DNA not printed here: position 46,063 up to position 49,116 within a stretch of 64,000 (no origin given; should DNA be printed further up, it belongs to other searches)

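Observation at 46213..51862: Two-gene module: tetrabrachion-like coiled-coil surface glycoprotein followed by a HerA/DUF853-like ATPase with coiled coil and Cys3His repeat array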

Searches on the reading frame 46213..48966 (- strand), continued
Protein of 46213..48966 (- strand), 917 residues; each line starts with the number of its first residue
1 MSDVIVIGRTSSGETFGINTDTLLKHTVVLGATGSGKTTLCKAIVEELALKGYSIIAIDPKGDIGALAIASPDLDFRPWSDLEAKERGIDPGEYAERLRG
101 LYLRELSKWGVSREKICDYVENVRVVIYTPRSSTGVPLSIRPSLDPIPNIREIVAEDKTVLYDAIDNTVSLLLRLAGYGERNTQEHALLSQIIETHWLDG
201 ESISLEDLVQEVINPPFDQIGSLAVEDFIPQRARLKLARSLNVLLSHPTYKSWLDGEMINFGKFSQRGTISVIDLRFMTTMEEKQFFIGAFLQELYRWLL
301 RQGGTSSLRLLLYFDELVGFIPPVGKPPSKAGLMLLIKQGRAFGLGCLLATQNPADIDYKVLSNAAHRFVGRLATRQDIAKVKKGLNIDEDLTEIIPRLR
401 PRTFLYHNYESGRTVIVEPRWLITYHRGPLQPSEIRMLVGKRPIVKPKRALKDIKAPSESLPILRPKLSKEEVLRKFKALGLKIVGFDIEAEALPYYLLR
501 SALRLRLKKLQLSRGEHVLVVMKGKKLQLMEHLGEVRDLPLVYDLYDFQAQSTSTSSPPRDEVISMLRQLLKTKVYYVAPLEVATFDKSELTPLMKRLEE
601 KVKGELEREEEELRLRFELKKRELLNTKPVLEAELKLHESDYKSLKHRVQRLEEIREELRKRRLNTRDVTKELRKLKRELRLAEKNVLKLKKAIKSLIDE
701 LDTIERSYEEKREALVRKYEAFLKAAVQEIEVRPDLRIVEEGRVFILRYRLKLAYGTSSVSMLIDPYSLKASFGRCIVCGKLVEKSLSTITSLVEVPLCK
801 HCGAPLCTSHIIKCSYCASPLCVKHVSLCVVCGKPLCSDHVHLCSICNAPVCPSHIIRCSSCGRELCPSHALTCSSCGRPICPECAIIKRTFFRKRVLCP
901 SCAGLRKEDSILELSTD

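Call 26: find_related_loci(query=A1, collection=genome_contigs, flank=6000)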
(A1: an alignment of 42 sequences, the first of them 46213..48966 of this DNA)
Query A1 (917 aa) in genome_contigs; peptide patterns used: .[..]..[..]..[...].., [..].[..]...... (x = any residue, [..] = any of these).
600 stretches matched a pattern (row limit reached: there are more); 591 encode a relative of the query (tblastn E <= 1e-3); the best 80 are kept; 80 distinct loci.
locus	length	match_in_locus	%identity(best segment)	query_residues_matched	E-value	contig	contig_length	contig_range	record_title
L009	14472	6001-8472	41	5-841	0e+0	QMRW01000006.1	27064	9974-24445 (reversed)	MAG: Thermoprotei archaeon isolate B20_G17 B20_Guay17_scaffold_00176, whole genome shotgun sequence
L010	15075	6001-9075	33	7-908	2e-144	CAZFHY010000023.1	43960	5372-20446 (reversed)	MAG TPA_asm: Candidatus Undinarchaeota archaeon isolate SRP077602_co2_57 genome assembly, contig: NODE_1289_length_43960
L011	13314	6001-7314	45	5-438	3e-120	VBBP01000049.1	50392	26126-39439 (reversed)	MAG: Candidatus Bathyarchaeota archaeon isolate BA_21 14_1009_12_30cm_scaffold_127, whole genome shotgun sequence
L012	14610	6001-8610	43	7-905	7e-111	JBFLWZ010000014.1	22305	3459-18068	MAG: Thermoproteota archaeon isolate MAG045 MAG045_14, whole genome shotgun sequence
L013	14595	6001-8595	29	18-871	2e-103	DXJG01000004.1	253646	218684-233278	MAG TPA_asm: Candidatus Baldrarchaeota archaeon isolate MAG_95 contig_3338, whole genome shotgun sequence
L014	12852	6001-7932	35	19-691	2e-96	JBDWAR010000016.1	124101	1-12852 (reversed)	MAG: Luteolibacter sp. isolate LC.369.M.C6_330_8 LC_369_M_C6_330_8_000000000016, whole genome shotgun sequence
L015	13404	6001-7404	39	23-468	3e-95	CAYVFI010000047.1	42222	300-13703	MAG TPA_asm: uncultured Planctomycetaceae bacterium isolate SRP268394_co2_233 genome assembly, contig: NODE_1145_length_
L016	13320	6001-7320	40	19-442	4e-93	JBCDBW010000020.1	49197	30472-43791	MAG: Verrucomicrobiota bacterium isolate P01_F01_bin.92 k141_1910872_length_49197_cov_18.8288, whole genome shotgun sequ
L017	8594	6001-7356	40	9-450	1e-92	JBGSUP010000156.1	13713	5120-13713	MAG: Akkermansiaceae bacterium isolate JTS-AC435 k141_539248, whole genome shotgun sequence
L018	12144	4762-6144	39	7-450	1e-92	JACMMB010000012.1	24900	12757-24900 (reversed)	MAG: Akkermansiaceae bacterium isolate ES-bin-6 ES-bin-6-contig-k141_366561, whole genome shotgun sequence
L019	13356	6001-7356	40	19-453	2e-92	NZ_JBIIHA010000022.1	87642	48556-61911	MAG: Prosthecobacter sp. isolate ME2001-07-30D7pf_3300042309_group1_bin138 Rohwer_bin2770_scaffold_70_c1, whole genome s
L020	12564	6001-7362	40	19-466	8e-93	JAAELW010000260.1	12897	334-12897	MAG: bacterium isolate Bpl_16 BplG_CONTIG2826914, whole genome shotgun sequence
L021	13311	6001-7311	40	19-439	5e-92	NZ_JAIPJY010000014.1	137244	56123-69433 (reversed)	MAG: Prosthecobacter sp. isolate Tobar12.5m-G46 Tobar12-5m-C92, whole genome shotgun sequence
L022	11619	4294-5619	39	19-450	7e-92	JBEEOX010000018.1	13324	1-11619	MAG: Verrucomicrobiota bacterium isolate dobsoncreek_2019_sw_WHONDRS-S19S_0087_A_bin.41 scaffold_0000649, whole genome s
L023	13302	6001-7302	42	23-442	7e-92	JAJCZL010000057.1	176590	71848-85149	MAG: Deltaproteobacteria bacterium isolate OFTM47 OFTM47_56, whole genome shotgun sequence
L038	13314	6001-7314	40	23-442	5e-90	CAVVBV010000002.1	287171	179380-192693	MAG: uncultured Gammaproteobacteria bacterium isolate MFD02809.bin.1.112 genome assembly, contig: contig_128719, whole g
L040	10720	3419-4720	40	19-438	1e-89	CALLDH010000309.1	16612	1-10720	MAG: uncultured bacterium isolate N2_Bin_METABAT__25_sub_1 genome assembly, contig: c_000003954841, whole genome shotgun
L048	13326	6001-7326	39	19-450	1e-89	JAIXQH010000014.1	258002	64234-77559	MAG: Verrucomicrobiaceae bacterium isolate C4_MAG_00019 pond_C4_MAG_00019_000000000062, whole genome shotgun sequence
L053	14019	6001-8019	33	19-646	8e-89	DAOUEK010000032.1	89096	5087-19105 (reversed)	MAG TPA_asm: Anaerolineales bacterium isolate N6_271 k139_57365, whole genome shotgun sequence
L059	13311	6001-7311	39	19-439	2e-88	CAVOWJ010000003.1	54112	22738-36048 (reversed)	MAG: uncultured Acidobacteriota bacterium isolate MFD00032.bin.3.97 genome assembly, contig: contig_123474, whole genome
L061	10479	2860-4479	36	19-555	1e-88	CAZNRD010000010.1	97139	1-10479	MAG TPA_asm: uncultured Anaerolineaceae bacterium isolate binchicken_co209_24 genome assembly, contig: NODE_102_length_9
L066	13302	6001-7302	40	19-438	3e-88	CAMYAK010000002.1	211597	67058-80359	MAG TPA_asm: uncultured Tissierellia bacterium isolate SRR17635647_bin.26_metaWRAP_v1.3_MAG genome assembly, contig: ERZ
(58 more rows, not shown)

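Call 40: predict_structure(alignment_id=A1)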
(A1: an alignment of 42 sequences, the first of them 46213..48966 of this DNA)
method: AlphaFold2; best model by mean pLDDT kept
length: 917 residues; sequences in the alignment: 42
mean_pLDDT: 85.2   pTM: 0.51
mean pLDDT of the five models: 85.2, 84.4, 84.2, 83.9, 82.7
residues with pLDDT >= 90: 413; 70-90: 421; 50-70: 46; < 50: 37
segments of 3 or more residues with pLDDT < 50: 324-328, 442-459, 906-917
pLDDT, mean of each block of 10 residues (from residue 1): 82 91 86 82 95 93 93 93 93 96 93 93 93 88 79 79 82 84 93 92 92 93 92 94 84 81 87 92 82 80 69 80 49 68 83 77 85 86 79 87 90 91 92 87 35 38 88 91 90 88 84 86 85 75 70 64 82 89 88 90 90 90 88 91 91 88 85 89 92 91 90 90 87 87 90 90 92 93 92 91 93 93 94 94 92 93 91 90 87 79 57 34
secondary structure, 60 per line:
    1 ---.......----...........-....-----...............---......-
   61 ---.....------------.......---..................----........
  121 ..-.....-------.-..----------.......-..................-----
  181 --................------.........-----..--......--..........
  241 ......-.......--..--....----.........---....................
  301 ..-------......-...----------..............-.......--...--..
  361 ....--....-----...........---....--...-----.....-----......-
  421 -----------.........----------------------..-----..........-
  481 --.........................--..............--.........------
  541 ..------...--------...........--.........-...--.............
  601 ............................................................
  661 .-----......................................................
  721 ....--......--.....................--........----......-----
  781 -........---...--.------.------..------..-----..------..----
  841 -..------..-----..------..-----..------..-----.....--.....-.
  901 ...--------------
elements in order (helices of 4 or more, strands of 3 or more residues): E4-10 E15-19 H20-25 E27-30 H36-50 E54-59 H64-68 H81-87 H91-108 H113-122 E124-128 H150-156 H158-175 H183-198 H205-213 H225-228 H231-246 H248-254 H261-264 E269-274 H281-302 E310-315 H330-343 E345-351 H359-364 E367-370 H376-386 H390-393 E404-408 E414-419 H432-440 H470-479 E483-507 E510-523 E526-534 E549-551 H560-570 E573-578 E583-585 H588-661 H667-724 E727-732 E735-755 E758-765 E770-775 E782-786 E887-891 E894-898 H900-903

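Call 45: fold_search(model_id=the predicted structure, library=pdb)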
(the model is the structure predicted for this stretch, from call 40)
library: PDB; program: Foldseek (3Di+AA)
matches with E <= 10: 731; with E <= 0.001: 147
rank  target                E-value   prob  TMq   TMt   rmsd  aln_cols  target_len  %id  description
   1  8wld_L                1.5e-14  1.00  0.27  0.36  19.6       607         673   17  Cryo-EM structure of SIR2/HerA antiphage complex (released 2024-09-11)
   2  8wj3_N                2.6e-14  1.00  0.29  0.47  18.8       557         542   18  Cryo-EM structure of a bacterial protein (released 2024-09-11)
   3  8wld_D                3.8e-14  1.00  0.27  0.36  18.7       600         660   18  Cryo-EM structure of SIR2/HerA antiphage complex (released 2024-09-11)
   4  8wiv_M                4.0e-14  1.00  0.28  0.39  19.1       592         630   18  Cryo-EM structure of a bacterial protein (released 2024-09-11)
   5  8wiv_O                6.8e-14  1.00  0.27  0.37  19.4       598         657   18  Cryo-EM structure of a bacterial protein (released 2024-09-11)
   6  9x1m_A                7.6e-14  1.00  0.27  0.40   9.6       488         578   16  The cryo-EM structure of HerA-NurA complex with AMPPNP and dsDNA from Thermococcus kodakarensis (released 2026-02-04)
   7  8wiv_D                9.9e-14  1.00  0.29  0.42  17.6       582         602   18  Cryo-EM structure of a bacterial protein (released 2024-09-11)
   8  4d2i_A                1.3e-13  1.00  0.27  0.50   7.2       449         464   13  Crystal structure of the HerA hexameric DNA translocase from Sulfolobus solfataricus bound to AMP-PNP (released 2014-12-03)
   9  8woc_D                1.4e-13  1.00  0.27  0.42  11.1       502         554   19  Cryo-EM structure of SIR2/HerA complex (released 2024-09-11)
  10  8wj3_D                2.9e-13  1.00  0.29  0.52   7.5       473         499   19  Cryo-EM structure of a bacterial protein (released 2024-09-11)
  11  8wod_D                2.9e-13  1.00  0.28  0.50   7.8       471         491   21  Cryo-EM structure of SIR2/HerA complex (released 2024-09-11)
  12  8wof_D                2.9e-13  1.00  0.27  0.42  11.3       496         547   18  Cryo-EM structure of SIR2/HerA complex (released 2024-09-11)
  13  8wiv_L                4.4e-13  1.00  0.27  0.37  18.7       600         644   18  Cryo-EM structure of a bacterial protein (released 2024-09-11)
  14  4d2i_B                5.5e-13  1.00  0.30  0.57   6.6       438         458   13  Crystal structure of the HerA hexameric DNA translocase from Sulfolobus solfataricus bound to AMP-PNP (released 2014-12-03)
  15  8wld_A                5.5e-13  1.00  0.29  0.52   7.5       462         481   20  Cryo-EM structure of SIR2/HerA antiphage complex (released 2024-09-11)
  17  8wld_N                1.4e-12  1.00  0.27  0.39  18.3       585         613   18  Cryo-EM structure of SIR2/HerA antiphage complex (released 2024-09-11)
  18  8wld_M                1.4e-12  1.00  0.27  0.35  19.4       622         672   16  Cryo-EM structure of SIR2/HerA antiphage complex (released 2024-09-11)
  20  7es4                  8.3e-12  1.00  0.29  0.65   7.1       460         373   15  the crystral structure of DndH-C-domain (released 2022-05-11)
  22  4ag5_B                1.2e-10  1.00  0.30  0.65   6.5       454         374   13  Structure of VirB4 of Thermoanaerobacter pseudethanolicus (released 2012-07-04)
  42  4ag5_A                1.3e-09  1.00  0.30  0.66   6.1       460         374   13  Structure of VirB4 of Thermoanaerobacter pseudethanolicus (released 2012-07-04)
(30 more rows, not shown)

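Call 59: find_encoding_contigs(protein=P0005, flank=8000, max_places=1)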
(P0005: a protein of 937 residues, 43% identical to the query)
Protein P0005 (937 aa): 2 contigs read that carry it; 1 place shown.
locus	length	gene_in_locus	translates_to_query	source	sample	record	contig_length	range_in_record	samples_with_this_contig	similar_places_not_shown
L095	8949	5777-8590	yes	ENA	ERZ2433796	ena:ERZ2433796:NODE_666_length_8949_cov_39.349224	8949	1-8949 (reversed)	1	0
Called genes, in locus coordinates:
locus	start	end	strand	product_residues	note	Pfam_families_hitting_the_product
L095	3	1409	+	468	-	?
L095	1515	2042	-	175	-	PF16269:DUF4922 (faint), PF01230:HIT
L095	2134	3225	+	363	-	PF02926:THUMP, PF14419:SPOUT_MTase_2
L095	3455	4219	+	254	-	PF00753:Lactamase_B (weak), PF23023:Anti-Pycsar_Apyc1 (weak), PF12706:Lactamase_B_2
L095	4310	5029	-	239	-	PF00156:Pribosyltran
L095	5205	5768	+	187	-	-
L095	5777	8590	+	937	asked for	PF01935:DUF87, PF05872:HerA_C, PF12846:AAA_10 (faint)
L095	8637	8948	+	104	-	?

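Call 60: find_encoding_contigs(protein=P0006, flank=8000, max_places=1)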
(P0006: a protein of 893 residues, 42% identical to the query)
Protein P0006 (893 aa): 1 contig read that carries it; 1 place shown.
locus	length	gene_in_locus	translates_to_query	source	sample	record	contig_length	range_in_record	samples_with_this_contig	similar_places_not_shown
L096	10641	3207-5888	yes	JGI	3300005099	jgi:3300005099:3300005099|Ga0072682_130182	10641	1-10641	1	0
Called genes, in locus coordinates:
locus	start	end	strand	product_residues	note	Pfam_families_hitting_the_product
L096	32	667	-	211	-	PF13521:AAA_28 (weak), PF02223:Thymidylate_kin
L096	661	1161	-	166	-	-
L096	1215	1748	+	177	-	PF22082:TtuA_LIM_N (weak)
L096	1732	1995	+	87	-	-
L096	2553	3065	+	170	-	PF02778:tRNA_int_endo_N (weak), PF01974:tRNA_int_endo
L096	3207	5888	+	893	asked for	PF01935:DUF87, PF05872:HerA_C, PF12846:AAA_10 (faint)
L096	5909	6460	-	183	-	PF01169:GDT1, PF01925:TauE (weak), PF01169:GDT1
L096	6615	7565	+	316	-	PF01208:URO-D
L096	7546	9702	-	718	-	PF05691:Raffinose_syn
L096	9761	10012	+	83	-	-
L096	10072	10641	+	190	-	?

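Call 61: find_encoding_contigs(protein=P0003, flank=8000, max_places=1)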
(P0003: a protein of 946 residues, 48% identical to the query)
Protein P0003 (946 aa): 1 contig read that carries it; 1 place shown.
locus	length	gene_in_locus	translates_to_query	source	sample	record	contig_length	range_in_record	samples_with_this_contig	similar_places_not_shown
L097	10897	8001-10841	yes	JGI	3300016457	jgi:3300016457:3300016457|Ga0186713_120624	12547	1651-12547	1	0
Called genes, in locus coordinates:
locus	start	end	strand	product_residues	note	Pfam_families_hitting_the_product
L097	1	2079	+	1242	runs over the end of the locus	PF17915:zf_Rg, PF00270:DEAD, PF04851:ResIII, PF01751:Toprim, PF01131:Topoisom_bac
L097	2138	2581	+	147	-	PF00011:HSP20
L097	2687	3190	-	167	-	PF04677:CwfJ_C_1, PF11969:DcpS_C (weak), PF01230:HIT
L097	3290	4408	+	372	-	PF02926:THUMP, PF14419:SPOUT_MTase_2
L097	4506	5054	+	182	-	-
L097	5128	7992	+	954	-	PF13715:CarbopepD_reg_2 (faint), PF17210:SdrD_B (faint), PF02369:Big_1 (faint), PF17802:SpaA (faint), PF22904:NOMO1-like_2nd (faint), PF11974:bMG3 (weak), PF13620:CarboxypepD_reg, PF24161:CCDC39 (weak)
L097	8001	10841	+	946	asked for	PF01935:DUF87, PF05872:HerA_C, PF12846:AAA_10 (faint)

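Call 78: find_related_loci(query=window:46213-48966:-, collection=viral_contigs, flank=5000)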
Query window:46213-48966:- (917 aa) in viral_contigs; peptide patterns used: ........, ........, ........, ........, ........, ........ (x = any residue, [..] = any of these).
7 stretches matched a pattern; 1 encode a relative of the query (tblastn E <= 1e-3); 1 distinct loci.
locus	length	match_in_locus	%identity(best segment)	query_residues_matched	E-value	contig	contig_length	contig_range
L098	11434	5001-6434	33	2-486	1e-69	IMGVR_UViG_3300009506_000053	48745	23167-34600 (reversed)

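Call 99: find_encoding_contigs(protein=P0013, flank=6000, max_places=1)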
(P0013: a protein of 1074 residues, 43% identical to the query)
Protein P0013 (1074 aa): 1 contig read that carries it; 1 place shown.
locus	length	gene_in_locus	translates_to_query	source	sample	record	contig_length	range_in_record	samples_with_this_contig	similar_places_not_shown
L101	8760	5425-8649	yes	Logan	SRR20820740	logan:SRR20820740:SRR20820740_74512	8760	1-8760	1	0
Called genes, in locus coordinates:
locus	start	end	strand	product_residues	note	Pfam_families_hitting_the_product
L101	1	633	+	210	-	?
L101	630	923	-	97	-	-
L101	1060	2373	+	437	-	-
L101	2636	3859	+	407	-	-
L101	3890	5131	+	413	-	PF04909:Amidohydro_2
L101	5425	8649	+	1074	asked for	PF01935:DUF87, PF05872:HerA_C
